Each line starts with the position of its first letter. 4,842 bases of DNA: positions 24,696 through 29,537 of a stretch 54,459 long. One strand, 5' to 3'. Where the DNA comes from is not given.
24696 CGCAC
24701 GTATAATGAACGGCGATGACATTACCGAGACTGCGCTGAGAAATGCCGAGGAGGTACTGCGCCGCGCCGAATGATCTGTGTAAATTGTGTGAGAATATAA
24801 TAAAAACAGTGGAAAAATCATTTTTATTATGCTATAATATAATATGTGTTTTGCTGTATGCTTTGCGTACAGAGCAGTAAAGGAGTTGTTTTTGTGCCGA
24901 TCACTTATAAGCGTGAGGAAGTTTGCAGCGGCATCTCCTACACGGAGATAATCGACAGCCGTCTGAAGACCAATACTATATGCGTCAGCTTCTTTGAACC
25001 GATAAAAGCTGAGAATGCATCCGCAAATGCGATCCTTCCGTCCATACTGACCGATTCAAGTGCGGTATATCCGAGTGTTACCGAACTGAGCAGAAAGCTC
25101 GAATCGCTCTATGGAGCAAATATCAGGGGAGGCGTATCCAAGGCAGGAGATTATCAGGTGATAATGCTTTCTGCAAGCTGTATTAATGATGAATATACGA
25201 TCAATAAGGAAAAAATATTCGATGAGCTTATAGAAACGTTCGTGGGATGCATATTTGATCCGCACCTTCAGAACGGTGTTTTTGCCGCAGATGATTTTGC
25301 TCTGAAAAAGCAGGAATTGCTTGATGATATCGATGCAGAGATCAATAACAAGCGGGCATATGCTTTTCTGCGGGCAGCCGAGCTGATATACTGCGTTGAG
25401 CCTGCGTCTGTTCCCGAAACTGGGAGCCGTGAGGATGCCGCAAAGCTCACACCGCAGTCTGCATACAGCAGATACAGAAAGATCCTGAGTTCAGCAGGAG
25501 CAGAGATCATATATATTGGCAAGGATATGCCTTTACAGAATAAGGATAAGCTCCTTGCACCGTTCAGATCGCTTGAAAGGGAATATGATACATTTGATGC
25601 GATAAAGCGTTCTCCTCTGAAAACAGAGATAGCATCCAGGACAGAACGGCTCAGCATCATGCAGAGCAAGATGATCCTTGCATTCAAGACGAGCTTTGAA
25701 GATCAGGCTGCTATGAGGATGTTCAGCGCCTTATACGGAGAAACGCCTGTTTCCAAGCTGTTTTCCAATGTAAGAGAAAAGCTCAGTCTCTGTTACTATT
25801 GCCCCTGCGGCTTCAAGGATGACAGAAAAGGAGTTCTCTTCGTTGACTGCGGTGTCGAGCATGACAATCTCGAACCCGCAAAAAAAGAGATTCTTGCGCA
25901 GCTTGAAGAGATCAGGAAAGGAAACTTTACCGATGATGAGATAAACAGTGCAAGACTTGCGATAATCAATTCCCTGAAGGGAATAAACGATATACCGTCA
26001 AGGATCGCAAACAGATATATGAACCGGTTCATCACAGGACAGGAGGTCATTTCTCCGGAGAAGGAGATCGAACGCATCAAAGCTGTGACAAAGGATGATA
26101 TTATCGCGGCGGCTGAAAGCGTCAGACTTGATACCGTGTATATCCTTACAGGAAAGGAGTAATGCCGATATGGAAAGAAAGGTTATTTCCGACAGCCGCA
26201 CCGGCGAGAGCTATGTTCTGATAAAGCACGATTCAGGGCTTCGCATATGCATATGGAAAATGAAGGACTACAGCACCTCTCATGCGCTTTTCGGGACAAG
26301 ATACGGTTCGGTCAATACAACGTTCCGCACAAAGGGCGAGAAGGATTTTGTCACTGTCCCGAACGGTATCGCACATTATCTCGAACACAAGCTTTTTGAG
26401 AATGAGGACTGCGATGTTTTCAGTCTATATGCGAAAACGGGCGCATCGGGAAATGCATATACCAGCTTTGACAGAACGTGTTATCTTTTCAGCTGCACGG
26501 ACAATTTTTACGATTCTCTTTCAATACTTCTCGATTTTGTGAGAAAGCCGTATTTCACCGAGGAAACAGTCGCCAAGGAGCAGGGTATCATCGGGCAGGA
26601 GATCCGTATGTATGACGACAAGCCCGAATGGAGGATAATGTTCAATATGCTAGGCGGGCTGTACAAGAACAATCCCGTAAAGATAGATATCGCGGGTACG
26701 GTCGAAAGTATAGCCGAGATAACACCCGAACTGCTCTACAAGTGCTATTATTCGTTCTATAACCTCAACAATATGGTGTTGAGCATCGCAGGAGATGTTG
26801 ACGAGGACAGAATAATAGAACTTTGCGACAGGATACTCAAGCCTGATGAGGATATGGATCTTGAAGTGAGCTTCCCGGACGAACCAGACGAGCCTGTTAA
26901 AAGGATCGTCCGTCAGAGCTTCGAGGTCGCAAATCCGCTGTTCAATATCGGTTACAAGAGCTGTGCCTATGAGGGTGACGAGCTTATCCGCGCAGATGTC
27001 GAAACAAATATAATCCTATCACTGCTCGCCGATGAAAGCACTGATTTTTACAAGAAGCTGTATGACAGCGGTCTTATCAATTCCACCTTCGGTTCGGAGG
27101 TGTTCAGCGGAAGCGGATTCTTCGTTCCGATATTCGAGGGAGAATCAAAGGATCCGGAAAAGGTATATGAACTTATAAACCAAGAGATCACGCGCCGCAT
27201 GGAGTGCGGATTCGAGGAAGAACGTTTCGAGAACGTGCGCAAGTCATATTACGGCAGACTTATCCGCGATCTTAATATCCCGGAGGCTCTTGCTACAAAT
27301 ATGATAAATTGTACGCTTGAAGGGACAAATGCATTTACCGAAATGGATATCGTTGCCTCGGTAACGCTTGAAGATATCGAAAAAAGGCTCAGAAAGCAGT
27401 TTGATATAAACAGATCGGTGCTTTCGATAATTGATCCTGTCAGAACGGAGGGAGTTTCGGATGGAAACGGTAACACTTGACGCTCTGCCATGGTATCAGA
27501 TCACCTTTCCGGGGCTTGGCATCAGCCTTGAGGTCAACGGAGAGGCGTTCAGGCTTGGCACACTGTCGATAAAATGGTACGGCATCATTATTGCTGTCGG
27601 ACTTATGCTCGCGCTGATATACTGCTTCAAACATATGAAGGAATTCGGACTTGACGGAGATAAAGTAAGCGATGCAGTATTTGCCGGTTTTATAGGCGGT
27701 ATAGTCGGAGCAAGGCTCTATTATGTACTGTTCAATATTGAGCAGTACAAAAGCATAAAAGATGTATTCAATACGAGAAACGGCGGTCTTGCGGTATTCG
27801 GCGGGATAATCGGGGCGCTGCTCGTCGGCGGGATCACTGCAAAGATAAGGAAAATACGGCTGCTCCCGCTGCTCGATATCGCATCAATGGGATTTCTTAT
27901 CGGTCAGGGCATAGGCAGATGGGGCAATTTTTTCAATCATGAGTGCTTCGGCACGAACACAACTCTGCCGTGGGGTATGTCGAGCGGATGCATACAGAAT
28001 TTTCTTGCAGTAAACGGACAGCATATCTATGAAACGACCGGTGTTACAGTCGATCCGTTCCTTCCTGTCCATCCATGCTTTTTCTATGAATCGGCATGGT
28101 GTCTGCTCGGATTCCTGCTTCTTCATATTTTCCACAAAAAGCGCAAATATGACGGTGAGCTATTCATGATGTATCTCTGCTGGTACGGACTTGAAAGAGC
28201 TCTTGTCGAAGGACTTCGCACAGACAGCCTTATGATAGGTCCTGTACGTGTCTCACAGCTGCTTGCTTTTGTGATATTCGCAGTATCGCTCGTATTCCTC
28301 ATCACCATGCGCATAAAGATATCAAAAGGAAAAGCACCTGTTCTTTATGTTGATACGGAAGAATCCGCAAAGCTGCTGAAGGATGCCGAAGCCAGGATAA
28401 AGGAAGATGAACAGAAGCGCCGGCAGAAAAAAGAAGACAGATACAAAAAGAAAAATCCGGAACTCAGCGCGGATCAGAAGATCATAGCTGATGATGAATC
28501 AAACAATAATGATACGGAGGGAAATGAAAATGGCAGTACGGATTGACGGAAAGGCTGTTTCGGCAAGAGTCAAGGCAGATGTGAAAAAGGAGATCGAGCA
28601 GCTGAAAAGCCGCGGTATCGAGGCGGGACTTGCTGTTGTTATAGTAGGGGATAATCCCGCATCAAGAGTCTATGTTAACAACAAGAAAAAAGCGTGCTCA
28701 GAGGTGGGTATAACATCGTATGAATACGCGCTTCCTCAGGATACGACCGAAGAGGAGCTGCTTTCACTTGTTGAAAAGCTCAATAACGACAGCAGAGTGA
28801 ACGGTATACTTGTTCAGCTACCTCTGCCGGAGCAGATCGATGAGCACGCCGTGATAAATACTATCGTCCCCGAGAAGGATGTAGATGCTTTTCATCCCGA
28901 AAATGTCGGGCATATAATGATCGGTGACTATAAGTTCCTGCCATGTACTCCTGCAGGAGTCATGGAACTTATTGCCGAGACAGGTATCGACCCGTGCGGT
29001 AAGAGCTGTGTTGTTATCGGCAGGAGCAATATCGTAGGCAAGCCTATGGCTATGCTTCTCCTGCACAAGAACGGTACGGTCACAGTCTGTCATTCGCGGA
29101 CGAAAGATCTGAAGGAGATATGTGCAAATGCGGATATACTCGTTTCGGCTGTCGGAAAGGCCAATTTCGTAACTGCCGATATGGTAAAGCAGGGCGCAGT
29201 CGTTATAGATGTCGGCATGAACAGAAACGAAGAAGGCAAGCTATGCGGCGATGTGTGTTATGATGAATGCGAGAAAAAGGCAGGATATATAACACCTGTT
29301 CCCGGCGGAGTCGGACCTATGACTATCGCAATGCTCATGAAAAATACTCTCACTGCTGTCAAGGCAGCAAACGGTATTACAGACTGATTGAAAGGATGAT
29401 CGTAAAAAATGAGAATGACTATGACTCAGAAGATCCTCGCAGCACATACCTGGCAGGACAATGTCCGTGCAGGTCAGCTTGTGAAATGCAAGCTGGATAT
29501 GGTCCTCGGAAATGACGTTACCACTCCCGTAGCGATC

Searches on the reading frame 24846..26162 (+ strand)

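Call 61: search_protein_families(library=pfam, proteins=[window:24846-26162:+], max_evalue=0.00001)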
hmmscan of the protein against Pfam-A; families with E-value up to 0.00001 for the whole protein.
window:24846-26162:+ (438 aa): 1 family
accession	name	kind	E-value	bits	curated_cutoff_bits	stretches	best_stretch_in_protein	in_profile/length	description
PF05193.26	Peptidase_M16_C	-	1.1e-13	51.9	23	1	201-370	2-178/181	Peptidase M16 inactive domain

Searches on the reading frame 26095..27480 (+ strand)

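Call 61: search_protein_families(library=pfam, proteins=[window:26095-27480:+], max_evalue=0.00001)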
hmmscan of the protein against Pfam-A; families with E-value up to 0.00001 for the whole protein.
window:26095-27480:+ (461 aa): 2 families
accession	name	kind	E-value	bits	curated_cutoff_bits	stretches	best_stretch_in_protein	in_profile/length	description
PF05193.26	Peptidase_M16_C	-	2.6e-18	67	23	1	209-384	2-180/181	Peptidase M16 inactive domain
PF00675.25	Peptidase_M16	-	3.5e-15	56.6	22.3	1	90-202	31-148/149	Insulinase (Peptidase family M16)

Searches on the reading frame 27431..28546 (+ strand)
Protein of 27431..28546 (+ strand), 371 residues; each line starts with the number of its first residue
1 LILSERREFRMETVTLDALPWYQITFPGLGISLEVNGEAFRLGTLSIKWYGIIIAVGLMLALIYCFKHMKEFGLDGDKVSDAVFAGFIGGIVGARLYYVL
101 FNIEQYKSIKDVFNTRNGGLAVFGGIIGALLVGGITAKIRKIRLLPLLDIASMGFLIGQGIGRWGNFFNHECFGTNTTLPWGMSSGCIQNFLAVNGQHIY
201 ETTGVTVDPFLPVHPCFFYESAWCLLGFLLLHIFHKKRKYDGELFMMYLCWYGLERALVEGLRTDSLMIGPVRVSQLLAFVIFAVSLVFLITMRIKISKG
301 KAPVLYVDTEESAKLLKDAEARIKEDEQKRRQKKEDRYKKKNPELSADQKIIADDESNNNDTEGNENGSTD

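Call 61: search_protein_families(library=pfam, proteins=[window:27431-28546:+], max_evalue=0.00001)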
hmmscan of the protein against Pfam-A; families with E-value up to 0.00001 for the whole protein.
window:27431-28546:+ (371 aa): 1 family
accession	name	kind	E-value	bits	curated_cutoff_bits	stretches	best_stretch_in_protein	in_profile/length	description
PF01790.23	LGT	-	5.1e-72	242.5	24.9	1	39-291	3-239/240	Prolipoprotein diacylglyceryl transferase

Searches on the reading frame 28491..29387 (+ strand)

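Call 61: search_protein_families(library=pfam, proteins=[window:28491-29387:+], max_evalue=0.00001)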
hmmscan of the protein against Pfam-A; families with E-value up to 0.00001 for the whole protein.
window:28491-29387:+ (298 aa): 2 families
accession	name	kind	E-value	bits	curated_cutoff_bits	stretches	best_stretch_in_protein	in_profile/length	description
PF02882.25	THF_DHG_CYH_C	-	8.8e-72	240.1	27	1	135-292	1-158/160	Tetrahydrofolate dehydrogenase/cyclohydrolase, NAD(P)-binding domain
PF00763.28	THF_DHG_CYH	-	5.9e-45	152.7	32.8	1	18-132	1-115/115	Tetrahydrofolate dehydrogenase/cyclohydrolase, catalytic domain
